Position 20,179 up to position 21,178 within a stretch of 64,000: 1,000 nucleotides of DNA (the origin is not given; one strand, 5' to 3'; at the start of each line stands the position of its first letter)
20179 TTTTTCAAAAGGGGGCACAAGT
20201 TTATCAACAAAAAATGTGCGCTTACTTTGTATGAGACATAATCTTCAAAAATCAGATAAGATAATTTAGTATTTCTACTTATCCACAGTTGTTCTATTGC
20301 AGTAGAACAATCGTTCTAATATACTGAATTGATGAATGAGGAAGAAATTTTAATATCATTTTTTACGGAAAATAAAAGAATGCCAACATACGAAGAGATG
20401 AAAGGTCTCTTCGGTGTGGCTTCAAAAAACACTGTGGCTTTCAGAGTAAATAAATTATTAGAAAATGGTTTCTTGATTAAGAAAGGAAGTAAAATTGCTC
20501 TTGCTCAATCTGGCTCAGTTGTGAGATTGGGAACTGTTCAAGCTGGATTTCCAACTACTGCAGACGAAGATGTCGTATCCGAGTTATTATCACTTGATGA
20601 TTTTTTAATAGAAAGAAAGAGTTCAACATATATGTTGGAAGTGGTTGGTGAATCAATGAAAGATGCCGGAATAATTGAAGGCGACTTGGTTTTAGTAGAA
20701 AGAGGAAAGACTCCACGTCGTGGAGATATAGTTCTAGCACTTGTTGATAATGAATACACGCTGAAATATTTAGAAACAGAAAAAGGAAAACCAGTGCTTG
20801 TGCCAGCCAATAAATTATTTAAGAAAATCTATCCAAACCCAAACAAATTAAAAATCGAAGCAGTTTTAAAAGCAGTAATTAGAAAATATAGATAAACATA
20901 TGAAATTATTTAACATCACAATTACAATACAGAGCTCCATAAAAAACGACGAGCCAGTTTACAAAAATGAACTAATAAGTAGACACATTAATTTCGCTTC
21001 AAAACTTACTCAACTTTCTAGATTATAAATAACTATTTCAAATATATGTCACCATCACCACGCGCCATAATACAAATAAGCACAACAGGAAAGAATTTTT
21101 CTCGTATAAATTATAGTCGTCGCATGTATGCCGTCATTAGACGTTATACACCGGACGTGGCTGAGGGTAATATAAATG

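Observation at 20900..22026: Decayed Y-family polymerase remnant plus a DUF45 metalloprotease immediately downstream of lexA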

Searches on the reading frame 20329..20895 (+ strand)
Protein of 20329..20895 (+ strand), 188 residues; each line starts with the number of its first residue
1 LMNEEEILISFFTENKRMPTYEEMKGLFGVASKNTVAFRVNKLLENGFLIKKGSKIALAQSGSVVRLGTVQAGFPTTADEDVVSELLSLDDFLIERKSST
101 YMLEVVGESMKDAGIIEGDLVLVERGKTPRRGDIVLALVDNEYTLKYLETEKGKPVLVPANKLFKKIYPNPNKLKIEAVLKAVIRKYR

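Call 3: search_protein_families(library=pfam, proteins=[window:20329-20895:+], max_evalue=1)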
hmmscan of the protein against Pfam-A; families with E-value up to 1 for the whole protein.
window:20329-20895:+ (188 aa): 1 family
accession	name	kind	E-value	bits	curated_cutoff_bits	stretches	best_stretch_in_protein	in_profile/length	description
PF00717.28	Peptidase_S24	-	3.6e-24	85.1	23.3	1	68-179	4-114/116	Peptidase S24-like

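Call 4: search_protein_families(library=ncbifam, proteins=[window:20329-20895:+], max_evalue=1)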
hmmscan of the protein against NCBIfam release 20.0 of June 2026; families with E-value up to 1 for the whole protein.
window:20329-20895:+ (188 aa): 5 families
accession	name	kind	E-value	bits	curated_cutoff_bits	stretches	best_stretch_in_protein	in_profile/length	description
NF007621.2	PRK10276.1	subfamily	2.1e-29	101.9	110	1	71-184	1-114/115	translesion error-prone DNA polymerase V autoproteolytic subunit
TIGR00498.1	lexA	equivalog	3e-28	98.8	110.95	1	9-187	16-202/203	transcriptional repressor LexA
NF051876.1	transXXX_HumD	equivalog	1.1e-10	41.6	120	1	73-162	2-88/129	HumD family translesion DNA polymerase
TIGR04044.1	MSMEG_0572_fam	equivalog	0.1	12.3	109.85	1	24-82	34-89/159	MSMEG_0572/Sll0783 family nitrogen starvation response protein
NF008096.1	PRK10838.1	equivalog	0.13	12.1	186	1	90-136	105-151/189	bifunctional murein DD-endopeptidase/murein LD-carboxypeptidase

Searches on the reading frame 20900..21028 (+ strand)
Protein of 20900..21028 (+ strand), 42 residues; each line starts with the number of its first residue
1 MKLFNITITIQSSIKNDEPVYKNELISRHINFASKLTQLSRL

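Call 3: search_protein_families(library=pfam, proteins=[window:20900-21028:+], max_evalue=1)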
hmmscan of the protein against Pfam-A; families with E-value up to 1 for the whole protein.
window:20900-21028:+ (42 aa): 0 families

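Call 4: search_protein_families(library=ncbifam, proteins=[window:20900-21028:+], max_evalue=1)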
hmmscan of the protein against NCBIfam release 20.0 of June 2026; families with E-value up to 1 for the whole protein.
window:20900-21028:+ (42 aa): 0 families

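Call 57: search_protein_families(library=pfam, proteins=[window:20900-21025:+], max_evalue=10)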
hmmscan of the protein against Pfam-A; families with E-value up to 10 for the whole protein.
seq(42 aa): 0 families
